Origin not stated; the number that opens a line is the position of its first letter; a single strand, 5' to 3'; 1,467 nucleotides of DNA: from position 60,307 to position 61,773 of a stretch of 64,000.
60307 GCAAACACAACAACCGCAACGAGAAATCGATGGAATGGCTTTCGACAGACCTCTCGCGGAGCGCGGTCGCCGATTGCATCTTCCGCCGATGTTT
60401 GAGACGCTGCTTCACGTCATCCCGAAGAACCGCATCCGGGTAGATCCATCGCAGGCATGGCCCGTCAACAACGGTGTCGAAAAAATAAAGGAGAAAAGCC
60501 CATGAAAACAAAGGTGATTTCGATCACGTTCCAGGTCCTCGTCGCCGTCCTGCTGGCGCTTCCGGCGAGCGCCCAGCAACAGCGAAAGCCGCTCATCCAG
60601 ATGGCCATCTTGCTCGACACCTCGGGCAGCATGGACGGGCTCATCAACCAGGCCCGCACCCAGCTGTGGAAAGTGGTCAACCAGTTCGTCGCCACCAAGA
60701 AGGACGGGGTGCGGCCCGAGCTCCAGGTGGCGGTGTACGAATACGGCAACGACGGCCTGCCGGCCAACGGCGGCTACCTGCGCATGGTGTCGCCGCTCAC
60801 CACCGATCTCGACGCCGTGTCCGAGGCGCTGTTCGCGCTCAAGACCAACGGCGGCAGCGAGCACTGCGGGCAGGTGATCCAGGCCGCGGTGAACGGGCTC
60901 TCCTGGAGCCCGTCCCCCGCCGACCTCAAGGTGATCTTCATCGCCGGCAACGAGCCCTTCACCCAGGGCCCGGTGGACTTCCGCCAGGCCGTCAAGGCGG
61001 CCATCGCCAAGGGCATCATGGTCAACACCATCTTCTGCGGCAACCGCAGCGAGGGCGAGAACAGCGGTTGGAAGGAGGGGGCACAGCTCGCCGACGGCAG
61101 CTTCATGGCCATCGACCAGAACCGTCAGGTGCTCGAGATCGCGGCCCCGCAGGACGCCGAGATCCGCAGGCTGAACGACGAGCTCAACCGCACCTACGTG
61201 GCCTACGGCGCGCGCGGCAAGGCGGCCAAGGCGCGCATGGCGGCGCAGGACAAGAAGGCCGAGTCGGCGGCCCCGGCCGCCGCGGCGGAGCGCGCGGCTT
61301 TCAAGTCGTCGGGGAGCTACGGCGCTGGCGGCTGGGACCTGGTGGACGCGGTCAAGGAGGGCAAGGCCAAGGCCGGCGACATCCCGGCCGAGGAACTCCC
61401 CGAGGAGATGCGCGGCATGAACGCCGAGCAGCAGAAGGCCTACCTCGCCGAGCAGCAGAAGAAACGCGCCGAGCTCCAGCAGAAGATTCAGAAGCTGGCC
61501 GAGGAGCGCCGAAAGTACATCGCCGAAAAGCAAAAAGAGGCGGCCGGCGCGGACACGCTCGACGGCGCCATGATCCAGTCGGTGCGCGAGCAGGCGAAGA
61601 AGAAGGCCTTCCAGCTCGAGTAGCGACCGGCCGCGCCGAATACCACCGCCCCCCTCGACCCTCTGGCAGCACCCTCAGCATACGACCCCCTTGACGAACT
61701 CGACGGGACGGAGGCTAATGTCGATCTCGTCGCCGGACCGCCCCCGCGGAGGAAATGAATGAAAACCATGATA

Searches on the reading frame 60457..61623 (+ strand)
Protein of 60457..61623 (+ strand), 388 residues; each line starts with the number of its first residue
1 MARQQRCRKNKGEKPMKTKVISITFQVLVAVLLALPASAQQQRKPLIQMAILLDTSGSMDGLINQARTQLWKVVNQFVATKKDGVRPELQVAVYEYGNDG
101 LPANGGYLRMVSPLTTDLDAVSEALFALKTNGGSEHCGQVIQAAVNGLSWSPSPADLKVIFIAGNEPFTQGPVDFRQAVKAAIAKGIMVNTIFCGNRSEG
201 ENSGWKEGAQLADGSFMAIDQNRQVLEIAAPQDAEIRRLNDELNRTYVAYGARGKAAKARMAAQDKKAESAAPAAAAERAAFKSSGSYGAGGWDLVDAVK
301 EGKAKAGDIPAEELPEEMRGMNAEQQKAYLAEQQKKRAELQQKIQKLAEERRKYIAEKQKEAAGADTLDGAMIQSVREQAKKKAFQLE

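Call 4: search_protein_families(library=pfam, proteins=[window:60457-61623:+], max_evalue=1)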
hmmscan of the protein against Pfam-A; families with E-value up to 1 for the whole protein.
window:60457-61623:+ (388 aa): 6 families
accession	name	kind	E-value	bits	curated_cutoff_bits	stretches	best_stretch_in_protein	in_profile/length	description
PF00092.34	VWA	-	1.6e-08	35.4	23.8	1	50-199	3-144/174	von Willebrand factor type A domain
PF13519.12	VWA_2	-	1.3e-05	26.2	27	1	49-152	1-93/107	von Willebrand factor type A domain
PF25106.1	VWA_4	-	0.0077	16.3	27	1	49-83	2-36/169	von Willebrand factor A domain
PF06707.17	DUF1194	-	0.019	14.6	27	1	117-199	76-159/206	Protein of unknown function (DUF1194)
PF09821.14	AAA_assoc_C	-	0.21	12.6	27.6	1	304-358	29-84/119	C-terminal AAA-associated domain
PF06102.17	RRP36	-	1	9.8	27.1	1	303-364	98-161/165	rRNA biogenesis protein RRP36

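Call 5: search_protein_families(library=ncbifam, proteins=[window:60457-61623:+], max_evalue=0.1)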
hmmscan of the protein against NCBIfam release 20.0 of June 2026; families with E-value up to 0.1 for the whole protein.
window:60457-61623:+ (388 aa): 1 family
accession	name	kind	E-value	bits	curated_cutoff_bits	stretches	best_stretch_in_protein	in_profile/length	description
NF041742.1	WGxxGxxG_fam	subfamily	0.095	13.3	35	0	16-45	1-30/69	WGxxGxxG family protein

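Call 38: search_protein_families(library=padloc, proteins=[window:60457-61623:+], max_evalue=0.01)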
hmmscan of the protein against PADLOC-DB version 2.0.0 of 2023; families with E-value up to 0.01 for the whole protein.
window:60457-61623:+ (388 aa): 0 families
